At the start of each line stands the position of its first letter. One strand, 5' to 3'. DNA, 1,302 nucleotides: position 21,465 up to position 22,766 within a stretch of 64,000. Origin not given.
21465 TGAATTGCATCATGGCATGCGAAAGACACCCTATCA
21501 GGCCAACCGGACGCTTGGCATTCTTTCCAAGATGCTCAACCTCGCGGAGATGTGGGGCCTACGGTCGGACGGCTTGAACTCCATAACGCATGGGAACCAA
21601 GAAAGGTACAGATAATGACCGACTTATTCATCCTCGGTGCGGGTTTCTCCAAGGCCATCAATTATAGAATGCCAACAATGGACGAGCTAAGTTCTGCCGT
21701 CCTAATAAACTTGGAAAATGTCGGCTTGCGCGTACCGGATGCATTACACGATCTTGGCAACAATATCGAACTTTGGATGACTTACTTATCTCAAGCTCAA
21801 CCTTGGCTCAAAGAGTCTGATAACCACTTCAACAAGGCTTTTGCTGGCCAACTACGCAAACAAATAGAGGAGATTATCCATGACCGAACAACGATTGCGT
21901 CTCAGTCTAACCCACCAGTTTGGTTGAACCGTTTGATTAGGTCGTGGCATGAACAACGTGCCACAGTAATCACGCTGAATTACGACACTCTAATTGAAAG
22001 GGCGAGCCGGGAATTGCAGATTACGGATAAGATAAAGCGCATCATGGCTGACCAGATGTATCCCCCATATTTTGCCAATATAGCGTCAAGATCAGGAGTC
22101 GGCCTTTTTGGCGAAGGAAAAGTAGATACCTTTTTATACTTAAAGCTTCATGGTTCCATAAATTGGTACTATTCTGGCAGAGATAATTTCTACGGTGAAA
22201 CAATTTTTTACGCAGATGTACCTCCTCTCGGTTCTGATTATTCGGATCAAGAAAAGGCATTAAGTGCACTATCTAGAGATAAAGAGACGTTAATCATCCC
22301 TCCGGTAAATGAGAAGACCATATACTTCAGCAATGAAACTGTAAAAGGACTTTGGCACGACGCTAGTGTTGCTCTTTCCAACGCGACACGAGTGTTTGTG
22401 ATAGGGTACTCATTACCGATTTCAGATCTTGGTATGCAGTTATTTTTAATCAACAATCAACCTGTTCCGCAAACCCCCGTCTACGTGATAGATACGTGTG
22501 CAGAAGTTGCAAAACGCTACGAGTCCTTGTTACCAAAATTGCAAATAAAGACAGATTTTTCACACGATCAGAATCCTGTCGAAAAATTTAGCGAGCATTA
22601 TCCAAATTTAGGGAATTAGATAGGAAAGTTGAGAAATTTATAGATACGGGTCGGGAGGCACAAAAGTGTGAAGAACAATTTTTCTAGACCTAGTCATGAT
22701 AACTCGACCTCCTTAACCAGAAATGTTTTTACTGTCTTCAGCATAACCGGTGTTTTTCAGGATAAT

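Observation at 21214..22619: Integrase N-terminal DNA-binding fragment translationally coupled (TAATG) to a standalone SIR2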

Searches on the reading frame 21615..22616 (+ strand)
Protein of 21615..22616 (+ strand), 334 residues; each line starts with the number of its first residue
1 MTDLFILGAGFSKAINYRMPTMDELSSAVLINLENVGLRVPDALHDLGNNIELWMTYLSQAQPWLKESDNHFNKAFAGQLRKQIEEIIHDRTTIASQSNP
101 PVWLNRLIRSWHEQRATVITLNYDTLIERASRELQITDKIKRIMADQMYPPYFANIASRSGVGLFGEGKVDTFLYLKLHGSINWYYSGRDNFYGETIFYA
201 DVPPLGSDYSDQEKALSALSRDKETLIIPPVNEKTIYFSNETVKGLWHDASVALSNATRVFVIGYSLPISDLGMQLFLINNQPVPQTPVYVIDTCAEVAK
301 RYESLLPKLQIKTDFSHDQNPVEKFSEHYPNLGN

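Call 5: search_protein_families(library=pfam, proteins=[window:21615-22616:+], max_evalue=0.01)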
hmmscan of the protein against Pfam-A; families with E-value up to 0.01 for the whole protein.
window:21615-22616:+ (334 aa): 1 family
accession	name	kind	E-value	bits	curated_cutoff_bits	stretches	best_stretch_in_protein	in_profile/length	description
PF13289.12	SIR2_2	-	4.9e-05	23.9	24.5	1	117-227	2-88/141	SIR2-like domain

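Call 6: search_protein_families(library=padloc, proteins=[window:21615-22616:+], max_evalue=0.01)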
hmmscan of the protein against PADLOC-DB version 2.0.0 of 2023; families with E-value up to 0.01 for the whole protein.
window:21615-22616:+ (334 aa): 16 families
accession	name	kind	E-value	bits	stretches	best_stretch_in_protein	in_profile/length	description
PDLC04087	SIR2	-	3.7e-12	43.8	1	4-289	20-281/343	-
PDLC04093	SIR2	-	1.5e-08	32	1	5-189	27-219/395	-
PDLC04084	SIR2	-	5.7e-08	30.4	1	5-229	45-280/414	-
PDLC04081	SIR2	-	1.7e-07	28.8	1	5-191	21-214/345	-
PDLC04082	SIR2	-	1.2e-06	25.6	1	102-188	113-206/345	-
PDLC04096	SIR2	-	4.2e-06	24.4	1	112-190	19-90/230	-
PDLC02408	Aga_SIR2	-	9.3e-06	23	1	113-191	146-210/343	Class II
PDLC04079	SIR2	-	4.9e-05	20.1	1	109-265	179-329/430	-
PDLC02414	Aga_SIR2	-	8e-05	20.1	1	103-192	104-182/313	-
PDLC04078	SIR2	-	9e-05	20.3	0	219-292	42-113/171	-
PDLC04080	SIR2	-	9.3e-05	19.7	1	114-208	124-221/347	-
PDLC04090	SIR2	-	0.00037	17.8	1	109-187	183-265/426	-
PDLC04094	SIR2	-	0.00041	17.7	0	5-131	26-165/399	-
PDLC04085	SIR2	-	0.00041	17.3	1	109-188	193-276/463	-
PDLC04074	SIR2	-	0.0038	14.4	1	110-188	137-211/357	-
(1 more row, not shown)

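Call 9: find_homologous_proteins(query=window:21615-22616:+)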
Query window:21615-22616:+ (334 aa): 1120 proteins with E <= 0.001 among 3876 candidates; the best 120 are listed.
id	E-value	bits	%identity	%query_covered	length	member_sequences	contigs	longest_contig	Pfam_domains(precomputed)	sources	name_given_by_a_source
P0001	8.9e-224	759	99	100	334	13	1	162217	-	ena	-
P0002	1.4e-206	703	93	100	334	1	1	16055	-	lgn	-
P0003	5.8e-200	681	90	100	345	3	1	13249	-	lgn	-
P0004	7.5e-199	678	89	100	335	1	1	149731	PF13289.13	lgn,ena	-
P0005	5.2e-187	639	84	100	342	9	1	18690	-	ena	-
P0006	9.3e-176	602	81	99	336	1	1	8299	PF13289.13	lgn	-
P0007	4.6e-172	590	79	99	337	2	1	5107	PF13289.13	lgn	-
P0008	7.9e-172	589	78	99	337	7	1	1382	PF13289.13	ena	-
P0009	4.8e-169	580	80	99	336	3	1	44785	-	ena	-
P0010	8.3e-163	559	77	99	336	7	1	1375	-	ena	-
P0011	8.7e-163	559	78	99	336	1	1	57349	-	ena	-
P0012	1.2e-162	559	77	99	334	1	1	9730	-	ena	-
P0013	5.4e-162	556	78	99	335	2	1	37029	-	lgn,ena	-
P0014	1.4e-159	548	75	99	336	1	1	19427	-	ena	-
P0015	6.9e-159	546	77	99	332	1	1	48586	-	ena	-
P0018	5.6e-154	530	71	99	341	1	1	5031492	PF13289.13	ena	-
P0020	2.1e-153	528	75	99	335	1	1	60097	PF13289.13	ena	-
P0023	9.5e-151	519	69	99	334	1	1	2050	PF13289.13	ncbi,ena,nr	ncbi:MAG: SIR2 family protein [Candidatus Poribacteria bacterium]|nr:SIR2 family protein [Candidatus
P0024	1.3e-150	519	67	99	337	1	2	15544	PF13289.13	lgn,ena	-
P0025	1.2e-148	513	66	100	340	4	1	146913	PF13289.13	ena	-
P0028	1.1e-147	509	69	99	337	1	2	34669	PF13289.13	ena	-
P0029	5.0e-146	504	66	99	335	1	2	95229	PF13289.13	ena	-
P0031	4.5e-144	498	65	99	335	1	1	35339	PF13289.13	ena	-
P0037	2.5e-136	472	61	100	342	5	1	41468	PF13289.13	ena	-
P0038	4.1e-135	468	62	99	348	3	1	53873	PF13289.13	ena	-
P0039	6.9e-131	454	61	99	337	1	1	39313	PF13289.13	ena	-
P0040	1.9e-130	453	61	99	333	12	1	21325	PF13289.13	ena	-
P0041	2.2e-129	449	61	99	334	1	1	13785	PF13289.13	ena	-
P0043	3.1e-125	436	59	99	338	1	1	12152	PF13289.13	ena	-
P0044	3.3e-123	429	59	99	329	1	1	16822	PF13289.13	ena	-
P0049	1.6e-119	417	55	100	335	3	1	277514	PF13289.13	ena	-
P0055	2.0e-114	400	55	100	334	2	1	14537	PF13289.13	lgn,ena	-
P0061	1.8e-111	390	54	99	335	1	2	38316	PF13289.13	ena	-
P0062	2.5e-111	390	53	100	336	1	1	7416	PF13289.13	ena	-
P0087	8.5e-107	375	52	99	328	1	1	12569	PF13289.13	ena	-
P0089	1.9e-106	374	53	99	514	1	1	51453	PF13289.13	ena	-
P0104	4.6e-105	369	53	99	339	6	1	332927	PF13289.13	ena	-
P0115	5.7e-104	366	52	99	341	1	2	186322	PF13289.13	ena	-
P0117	5.5e-103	362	50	98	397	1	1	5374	PF13289.13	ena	-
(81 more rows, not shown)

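Call 14: list_cluster_members(proteins=[P0121, window:21615-22616:+, P0123, P0147])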
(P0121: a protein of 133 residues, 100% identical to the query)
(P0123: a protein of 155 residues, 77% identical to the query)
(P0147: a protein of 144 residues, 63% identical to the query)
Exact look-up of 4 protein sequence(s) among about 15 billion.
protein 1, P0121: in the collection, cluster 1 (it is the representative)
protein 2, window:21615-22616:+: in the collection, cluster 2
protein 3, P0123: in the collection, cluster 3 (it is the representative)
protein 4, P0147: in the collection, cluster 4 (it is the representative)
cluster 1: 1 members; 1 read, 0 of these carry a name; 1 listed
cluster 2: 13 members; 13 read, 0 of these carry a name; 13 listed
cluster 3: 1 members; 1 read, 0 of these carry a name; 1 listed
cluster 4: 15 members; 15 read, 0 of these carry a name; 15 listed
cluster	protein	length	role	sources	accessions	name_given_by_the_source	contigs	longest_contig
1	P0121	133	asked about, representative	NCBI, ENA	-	-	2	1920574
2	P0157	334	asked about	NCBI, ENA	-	-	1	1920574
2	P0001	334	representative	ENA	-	-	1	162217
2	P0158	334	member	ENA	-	-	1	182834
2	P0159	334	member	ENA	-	-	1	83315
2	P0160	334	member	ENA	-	-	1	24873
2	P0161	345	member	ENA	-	-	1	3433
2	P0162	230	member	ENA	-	-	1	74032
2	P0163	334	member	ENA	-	-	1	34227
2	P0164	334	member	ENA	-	-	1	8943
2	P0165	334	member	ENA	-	-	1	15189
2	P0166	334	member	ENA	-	-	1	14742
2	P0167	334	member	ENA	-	-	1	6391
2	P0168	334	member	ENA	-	-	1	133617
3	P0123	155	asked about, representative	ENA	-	-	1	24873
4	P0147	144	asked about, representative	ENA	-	-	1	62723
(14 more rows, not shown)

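Call 21: find_related_loci(query=A2, collection=genome_contigs, flank=5000)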
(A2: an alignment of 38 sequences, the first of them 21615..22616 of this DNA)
Query A2 (334 aa) in genome_contigs; peptide patterns used: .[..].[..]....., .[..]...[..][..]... (x = any residue, [..] = any of these).
96 stretches matched a pattern; 54 encode a relative of the query (tblastn E <= 1e-3); 54 distinct loci.
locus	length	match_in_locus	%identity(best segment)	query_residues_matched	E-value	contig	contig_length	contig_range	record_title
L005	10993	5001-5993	86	1-334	0e+0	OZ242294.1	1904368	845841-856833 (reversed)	MAG: Thermodesulfobacteriota bacterium isolate dbd6f23f-7201-4405-b442-69d0362d048f genome assembly, chromosome: 1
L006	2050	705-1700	69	1-332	3e-169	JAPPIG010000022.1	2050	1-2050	MAG: Candidatus Poribacteria bacterium isolate RHO2_bin_17 NODE_36541_length_2050_cov_2.651629, whole genome shotgun seq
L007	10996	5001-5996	61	1-332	2e-144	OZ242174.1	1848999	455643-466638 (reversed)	MAG: Gammaproteobacteria bacterium isolate e81882f9-224b-47fe-8761-2b228011601b genome assembly, chromosome: 1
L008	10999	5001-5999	57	3-334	3e-129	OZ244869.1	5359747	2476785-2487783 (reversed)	MAG: uncultured Candidatus Binatia bacterium isolate 4a3a7036-e571-4a1a-a60d-b403d30aaf4e genome assembly, chromosome: 1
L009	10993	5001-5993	52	1-332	8e-115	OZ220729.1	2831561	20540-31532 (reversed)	MAG: Gammaproteobacteria bacterium isolate 3a360650-b487-4473-8a34-f610b0208760 genome assembly, chromosome: 1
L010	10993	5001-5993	52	1-332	2e-114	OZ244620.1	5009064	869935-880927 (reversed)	MAG: uncultured Candidatus Binatia bacterium isolate a6e05b1d-2203-4d92-b789-b8e4a46226c9 genome assembly, chromosome: 1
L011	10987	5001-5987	51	1-330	2e-114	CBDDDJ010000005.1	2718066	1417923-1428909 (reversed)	MAG: Alphaproteobacteria bacterium isolate 99a9255a-ae84-4480-a3c5-ef76749d4b3c genome assembly, contig: contig_5, whole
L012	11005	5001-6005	54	3-330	2e-113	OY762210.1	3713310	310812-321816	MAG: Dehalococcoidia bacterium isolate 6876e8b5-2850-4095-a133-48836ebfd8cd genome assembly, chromosome: 1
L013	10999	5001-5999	54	1-332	2e-113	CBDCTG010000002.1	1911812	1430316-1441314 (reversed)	MAG: Dehalococcoidia bacterium isolate 4ff42160-3ad2-402c-a149-9455d4d66828 genome assembly, contig: contig_2, whole gen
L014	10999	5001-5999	51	3-329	5e-105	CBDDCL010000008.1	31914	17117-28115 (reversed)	MAG: Bryobacterales bacterium isolate 9a5723b4-f69d-4256-802c-3c242fd87eb7 genome assembly, contig: chromosome_3, whole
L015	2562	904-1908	50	1-330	3e-109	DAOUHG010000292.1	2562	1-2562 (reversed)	MAG TPA_asm: Dehalococcoidia bacterium isolate S1_7 k129_941704, whole genome shotgun sequence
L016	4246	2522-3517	50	3-329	8e-105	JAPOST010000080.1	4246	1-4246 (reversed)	MAG: Rhodospirillaceae bacterium isolate CAR2_bin_5 NODE_4873_length_4246_cov_7.45812, whole genome shotgun sequence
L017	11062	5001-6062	50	3-332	9e-104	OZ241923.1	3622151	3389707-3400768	MAG: Dehalococcoidia bacterium isolate 97b7e7e8-eacd-433b-a875-92d102a9312a genome assembly, chromosome: 1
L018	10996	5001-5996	49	3-329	1e-103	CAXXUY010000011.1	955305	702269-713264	MAG: Paracoccaceae bacterium isolate 97c81714-8806-418c-9c79-d9e270ccf8c2 genome assembly, contig: contig_11, whole geno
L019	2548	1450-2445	50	3-329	9e-107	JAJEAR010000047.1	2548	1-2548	MAG: Alphaproteobacteria bacterium isolate jk18x7bins.67 k141_1752635, whole genome shotgun sequence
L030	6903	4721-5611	42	1-308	3e-72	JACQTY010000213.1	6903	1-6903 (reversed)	MAG: Chloroflexi bacterium isolate NC_groundwater_1423_Ag_S-0.65um_59_50 S_p65_S5_coassembly_k141_4312759, whole genome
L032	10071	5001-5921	39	1-309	1e-69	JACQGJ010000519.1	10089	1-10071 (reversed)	MAG: Armatimonadetes bacterium isolate NC_groundwater_1070_Ag_S2p5_59_96 S_2p5_S6_coassembly_k141_3683470, whole genome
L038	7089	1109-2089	36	1-315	1e-53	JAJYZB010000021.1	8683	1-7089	MAG: bacterium isolate FK4.bin95 NODE_11361_length_8683_cov_1.913978, whole genome shotgun sequence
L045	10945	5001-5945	32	1-327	8e-44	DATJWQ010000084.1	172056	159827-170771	MAG TPA_asm: Verrucomicrobiia bacterium isolate SMAG_U15103 k141_3704640, whole genome shotgun sequence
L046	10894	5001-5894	33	1-306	3e-43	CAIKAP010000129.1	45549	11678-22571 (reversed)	MAG: uncultured Verrucomicrobia bacterium isolate AM-2014_bin-2847 genome assembly, contig: bin-2847:129/242, whole geno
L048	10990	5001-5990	29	3-317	1e-37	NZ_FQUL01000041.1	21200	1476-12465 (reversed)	Ferrithrix thermotolerans DSM 19514, whole genome shotgun sequence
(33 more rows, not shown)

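Call 26: search_protein_families(library=pfam, proteins=[L005:6044-9019:+, L048:6648-10616:+, L013:6017-7909:+, L032:6040-8022:+, L045:6049-7833:+, L046:5993-8434:+, L038:2154-3800:+, L009:768-4874:+, L030:2618-4621:+], max_evalue=0.001)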
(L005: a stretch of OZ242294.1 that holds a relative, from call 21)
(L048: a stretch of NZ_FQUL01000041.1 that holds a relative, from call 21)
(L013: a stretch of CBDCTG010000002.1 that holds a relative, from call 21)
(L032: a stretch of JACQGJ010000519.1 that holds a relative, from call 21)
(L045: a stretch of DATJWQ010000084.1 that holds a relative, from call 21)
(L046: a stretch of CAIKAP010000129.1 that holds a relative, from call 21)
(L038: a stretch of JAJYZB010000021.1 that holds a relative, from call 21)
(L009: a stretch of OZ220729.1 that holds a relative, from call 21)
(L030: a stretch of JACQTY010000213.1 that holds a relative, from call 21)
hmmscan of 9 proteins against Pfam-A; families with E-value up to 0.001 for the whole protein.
L005:6044-9019:+ (992 aa): 4 families
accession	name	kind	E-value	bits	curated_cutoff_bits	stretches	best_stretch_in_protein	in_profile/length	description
PF18135.7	Type_ISP_C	-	2.9e-30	106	25.9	1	723-944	1-224/342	Type ISP C-terminal specificity domain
PF02384.22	N6_Mtase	-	3.3e-09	36.9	20.4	1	344-529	7-136/311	N-6 DNA Methylase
PF07669.17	Eco57I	-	3.1e-06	27.8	25.3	1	513-607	68-155/171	Eco57I restriction-modification methylase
PF20473.4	MmeI_Mtase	-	5.2e-05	23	27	1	397-594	20-204/259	MmeI, DNA-methyltransferase domain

L048:6648-10616:+ (1323 aa): 10 families
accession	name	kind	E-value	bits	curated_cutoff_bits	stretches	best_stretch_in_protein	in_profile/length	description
PF22240.1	ISP_coupler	-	2.3e-41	141.5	27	1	698-822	1-125/126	Type ISP restriction-modification enzyme, coupler domain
PF13156.12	Mrr_cat_2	-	1.1e-38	132.5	22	1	33-154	1-124/127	Restriction endonuclease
PF18135.7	Type_ISP_C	-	2e-25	90.1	25.9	1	1196-1318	2-107/342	Type ISP C-terminal specificity domain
PF04851.21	ResIII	-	1.7e-24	87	22.5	1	166-364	4-163/164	Type III restriction enzyme, res subunit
PF00271.37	Helicase_C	-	5.4e-10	39.9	23.5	1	474-582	19-109/110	Helicase conserved C-terminal domain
PF02384.22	N6_Mtase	-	7.1e-09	35.8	20.4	1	826-1011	4-150/311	N-6 DNA Methylase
PF00270.35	DEAD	-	2.6e-08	34.2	26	1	168-364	2-161/167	DEAD/DEAH box helicase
PF07669.17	Eco57I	-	2.2e-05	25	25.3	1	971-1075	59-149/171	Eco57I restriction-modification methylase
PF04471.18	Mrr_cat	-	0.0002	21.9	21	0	56-129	29-101/115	Restriction endonuclease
PF01170.24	UPF0020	-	0.00027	21.1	22.3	0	880-1027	29-161/197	RMKL-like, methyltransferase domain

L013:6017-7909:+ (631 aa): 16 families
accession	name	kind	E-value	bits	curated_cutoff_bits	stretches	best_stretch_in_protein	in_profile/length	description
PF00005.33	ABC_tran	-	6.4e-51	173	25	2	21-191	3-137/137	ABC transporter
PF12848.13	ABC_tran_Xtn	-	4.4e-20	72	25.9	1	230-307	1-79/85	ABC transporter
PF13304.12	AAA_21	-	1.5e-13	52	27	0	33-49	3-19/304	AAA domain, putative AbiEii toxin, Type IV TA system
PF02463.25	SMC_N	-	4.3e-10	39.8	40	0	436-507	135-205/220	RecF/RecN/SMC N terminal domain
PF13191.12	AAA_16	-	2.8e-07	31.6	32.6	0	34-187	29-139/167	AAA ATPase domain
PF13401.12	AAA_22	-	5.1e-07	30.5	27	0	34-194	10-97/130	AAA domain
PF13555.12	AAA_29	-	9.7e-07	28.9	27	0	19-46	12-39/61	P-loop containing region of AAA domain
PF03193.22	RsgA_GTPase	-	9.7e-06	25.9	30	0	350-380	103-132/174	RsgA GTPase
PF16326.10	ABC_tran_CTD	-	1.3e-05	25.8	32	1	573-630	10-67/69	ABC transporter C-terminal domain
PF13175.12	AAA_15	-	0.00013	22.1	32.1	0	357-374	26-43/374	AAA ATPase domain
PF01926.29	MMR_HSR1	-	0.00014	22.4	21.9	0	357-379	2-24/113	50S ribosome-binding GTPase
PF13479.12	AAA_24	-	0.00015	22.1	27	0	356-377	4-23/195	AAA domain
PF25201.1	nSTAND6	-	0.0003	21.3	27.7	0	342-380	6-43/148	Novel STAND NTPase 6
PF13238.12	AAA_18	-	0.00031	21.7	29.4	0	32-96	1-68/128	AAA domain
PF00004.35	AAA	-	0.00038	21.3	21.2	0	34-57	3-26/131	ATPase family associated with various cellular activities (AAA)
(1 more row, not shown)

L032:6040-8022:+ (661 aa): 4 families
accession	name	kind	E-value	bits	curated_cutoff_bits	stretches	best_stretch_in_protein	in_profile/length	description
PF12831.13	FAD_oxidored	-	5.6e-86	289.9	27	1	12-432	1-416/416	FAD dependent oxidoreductase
PF07992.20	Pyr_redox_2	-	6.6e-05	22.9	26.1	1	12-151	2-102/291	Pyridine nucleotide-disulphide oxidoreductase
PF00890.30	FAD_binding_2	-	0.00013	21.7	20.4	1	12-49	1-38/414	FAD binding domain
PF01134.28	GIDA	-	0.00049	19.7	22.1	1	12-44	1-29/391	Glucose inhibited division protein A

L045:6049-7833:+ (595 aa): 1 family
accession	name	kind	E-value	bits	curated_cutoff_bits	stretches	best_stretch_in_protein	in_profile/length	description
PF02446.23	Glyco_hydro_77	-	5e-116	388.8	25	1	29-566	2-461/465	4-alpha-glucanotransferase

L046:5993-8434:+ (814 aa): 34 families (the best 25 are shown)
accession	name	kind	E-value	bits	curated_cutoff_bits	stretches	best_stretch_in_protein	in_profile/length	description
PF00515.34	TPR_1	-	4.6e-109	352.7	27.8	12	527-558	3-34/34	Tetratricopeptide repeat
PF07719.23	TPR_2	-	9e-89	284.8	27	9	527-558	3-34/34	Tetratricopeptide repeat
PF13181.12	TPR_8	-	2e-82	264.9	25.7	7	527-558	3-34/34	Tetratricopeptide repeat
PF13431.12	TPR_17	-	2.1e-73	237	24.4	6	683-715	1-33/34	Tetratricopeptide repeat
PF13414.12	TPR_11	-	1.2e-69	230.2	26.8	7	532-572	1-41/42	TPR repeat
PF13424.12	TPR_12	-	1.6e-54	182.4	30.1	8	492-555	4-75/77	Tetratricopeptide repeat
PF13432.12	TPR_16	-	4e-53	177.8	32.7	8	503-559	9-65/65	Tetratricopeptide repeat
PF13428.12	TPR_14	-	3.8e-45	148.1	23.5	2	730-770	2-42/44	Tetratricopeptide repeat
PF13371.12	TPR_9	-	1e-43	147.6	35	6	534-595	4-65/73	Tetratricopeptide repeat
PF14559.12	TPR_19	-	8.4e-42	141.8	25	6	536-593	2-59/68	Tetratricopeptide repeat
PF00069.31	Pkinase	-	9.2e-40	137.1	31.7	1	48-324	1-253/263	Protein kinase domain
PF07714.23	PK_Tyr_Ser-Thr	-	4e-30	105.4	23.1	1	50-331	3-256/258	Protein tyrosine and serine/threonine kinase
PF01239.28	PPTA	-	4.4e-27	92.4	29.5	0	678-706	2-30/32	Protein prenyltransferase alpha subunit repeat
PF13174.12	TPR_6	-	5.4e-27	93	26.3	0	498-524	7-33/33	Tetratricopeptide repeat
PF13374.12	TPR_10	-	6.9e-27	93.1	27.5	0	735-758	8-31/42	Tetratricopeptide repeat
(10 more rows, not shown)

L038:2154-3800:+ (549 aa): 7 families
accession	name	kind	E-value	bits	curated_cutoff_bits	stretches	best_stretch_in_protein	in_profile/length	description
PF13175.12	AAA_15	-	2e-29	103.8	32.1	2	167-313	244-373/374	AAA ATPase domain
PF13304.12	AAA_21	-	4.2e-22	80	27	2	123-315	158-304/304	AAA domain, putative AbiEii toxin, Type IV TA system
PF20469.4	OLD-like_TOPRIM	-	3.7e-17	63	23.2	1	377-442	1-67/67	Overcoming lysogenization defect protein-like, TOPRIM domain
PF02463.25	SMC_N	-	3.5e-11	43.4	40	1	4-53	2-50/220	RecF/RecN/SMC N terminal domain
PF13476.12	AAA_23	-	8.6e-08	33.5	27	1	6-178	1-175/201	AAA domain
PF11398.14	DUF2813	-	2.9e-07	30.6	21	1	272-343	286-354/372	Protein of unknown function (DUF2813)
PF00005.33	ABC_tran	-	0.00069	20.7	25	0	19-48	3-32/137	ABC transporter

L009:768-4874:+ (1369 aa): 3 families
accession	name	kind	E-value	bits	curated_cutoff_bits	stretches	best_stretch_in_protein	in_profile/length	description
PF07669.17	Eco57I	-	4.8e-21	76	25.3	2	608-824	2-90/171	Eco57I restriction-modification methylase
PF02384.22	N6_Mtase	-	4.4e-05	23.4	20.4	0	526-548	49-71/311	N-6 DNA Methylase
PF20473.4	MmeI_Mtase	-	0.0002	21.1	27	1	519-632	15-88/259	MmeI, DNA-methyltransferase domain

L030:2618-4621:+ (668 aa): 18 families
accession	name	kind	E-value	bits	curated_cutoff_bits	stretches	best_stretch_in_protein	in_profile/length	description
PF00724.26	Oxidored_FMN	-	2.8e-76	257.5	27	1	27-355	1-338/342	NADH:flavin oxidoreductase / NADH oxidase family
PF07992.20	Pyr_redox_2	-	1.1e-26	94.3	26.1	1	403-660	1-290/291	Pyridine nucleotide-disulphide oxidoreductase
PF13738.12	Pyr_redox_3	-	1.4e-10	41.3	30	1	490-628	127-270/305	Pyridine nucleotide-disulphide oxidoreductase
PF00070.33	Pyr_redox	-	5.5e-10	40.1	22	1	530-566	1-37/82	Pyridine nucleotide-disulphide oxidoreductase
PF01266.30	DAO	-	3.1e-08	34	27.9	1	404-446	1-43/353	FAD dependent oxidoreductase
PF01262.27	AlaDh_PNT_C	-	2.8e-07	30.6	23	1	395-437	21-63/214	Alanine dehydrogenase/PNT, C-terminal domain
PF13241.12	NAD_binding_7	-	3.4e-06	28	22.1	0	400-469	5-63/104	Putative NAD(P)-binding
PF13450.12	NAD_binding_8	-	4.1e-06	27.4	21.9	1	407-439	1-33/68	NAD(P)-binding Rossmann-like domain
PF00890.30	FAD_binding_2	-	5.5e-06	26.3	20.4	1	405-466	2-72/414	FAD binding domain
PF03486.20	HI0933_like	-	6.7e-06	26.2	50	1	404-438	2-36/244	HI0933-like protein Rossmann domain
PF13434.12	Lys_Orn_oxgnase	-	3.1e-05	23.7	21.3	1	484-564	144-226/339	L-lysine 6-monooxygenase/L-ornithine 5-monooxygenase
PF01488.26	Shikimate_DH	-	7.5e-05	23.3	24.3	0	525-563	9-49/138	Shikimate / quinate 5-dehydrogenase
PF02737.24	3HCDH_N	-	7.8e-05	23.1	22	1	404-490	1-89/180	3-hydroxyacyl-CoA dehydrogenase, NAD binding domain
PF12831.13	FAD_oxidored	-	0.0001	22.2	27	1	405-440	2-37/416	FAD dependent oxidoreductase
PF01134.28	GIDA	-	0.00023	20.8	22.1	1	404-434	1-31/391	Glucose inhibited division protein A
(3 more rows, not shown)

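Call 27: find_encoding_contigs(protein=P0002, flank=5000, max_places=3)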
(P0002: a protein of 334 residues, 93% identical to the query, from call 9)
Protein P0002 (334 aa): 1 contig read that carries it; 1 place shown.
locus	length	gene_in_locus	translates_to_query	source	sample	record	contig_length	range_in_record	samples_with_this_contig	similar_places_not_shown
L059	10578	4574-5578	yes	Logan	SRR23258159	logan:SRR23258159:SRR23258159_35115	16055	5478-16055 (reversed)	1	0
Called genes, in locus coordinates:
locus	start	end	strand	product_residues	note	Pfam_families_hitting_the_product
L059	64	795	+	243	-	-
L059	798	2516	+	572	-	PF00890:FAD_binding_2, PF01266:DAO (faint), PF03486:HI0933_like (faint), PF07992:Pyr_redox_2 (faint), PF02910:Succ_DH_flav_C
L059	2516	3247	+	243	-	PF13085:Fer2_3, PF13183:Fer4_8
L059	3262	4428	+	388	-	PF08442:ATP-grasp_2, PF13549:ATP-grasp_5, PF24948:Citrate_synth_N, PF00549:Ligase_CoA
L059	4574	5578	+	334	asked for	-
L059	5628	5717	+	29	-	-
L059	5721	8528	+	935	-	PF04471:Mrr_cat, PF22722:NA-iREase1 (weak), PF13191:AAA_16 (weak), PF20703:nSTAND1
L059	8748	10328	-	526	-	PF19614:DUF6119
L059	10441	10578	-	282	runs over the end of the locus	-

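Call 28: find_encoding_contigs(protein=P0004, flank=5000, max_places=3)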
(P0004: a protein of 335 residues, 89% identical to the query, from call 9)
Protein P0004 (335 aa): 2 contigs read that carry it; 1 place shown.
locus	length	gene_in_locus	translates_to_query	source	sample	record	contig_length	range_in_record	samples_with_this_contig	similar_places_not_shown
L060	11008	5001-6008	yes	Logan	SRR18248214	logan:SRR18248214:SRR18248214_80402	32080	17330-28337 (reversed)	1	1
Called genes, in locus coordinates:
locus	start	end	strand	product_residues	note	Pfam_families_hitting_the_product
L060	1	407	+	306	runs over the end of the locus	PF00056:Ldh_1_N, PF02866:Ldh_1_C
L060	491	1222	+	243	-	-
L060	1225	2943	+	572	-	PF00890:FAD_binding_2, PF01266:DAO (faint), PF03486:HI0933_like (faint), PF07992:Pyr_redox_2 (faint), PF02910:Succ_DH_flav_C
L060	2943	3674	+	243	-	PF13085:Fer2_3, PF13183:Fer4_8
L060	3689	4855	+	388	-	PF08442:ATP-grasp_2, PF13549:ATP-grasp_5 (weak), PF24948:Citrate_synth_N, PF00549:Ligase_CoA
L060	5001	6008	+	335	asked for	PF13289:SIR2_2 (weak)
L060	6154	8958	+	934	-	PF04471:Mrr_cat, PF22722:NA-iREase1 (weak), PF13191:AAA_16 (weak), PF20703:nSTAND1, PF24883:NPHP3_N (weak)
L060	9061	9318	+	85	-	-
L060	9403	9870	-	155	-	-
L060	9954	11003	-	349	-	PF16289:PIN_12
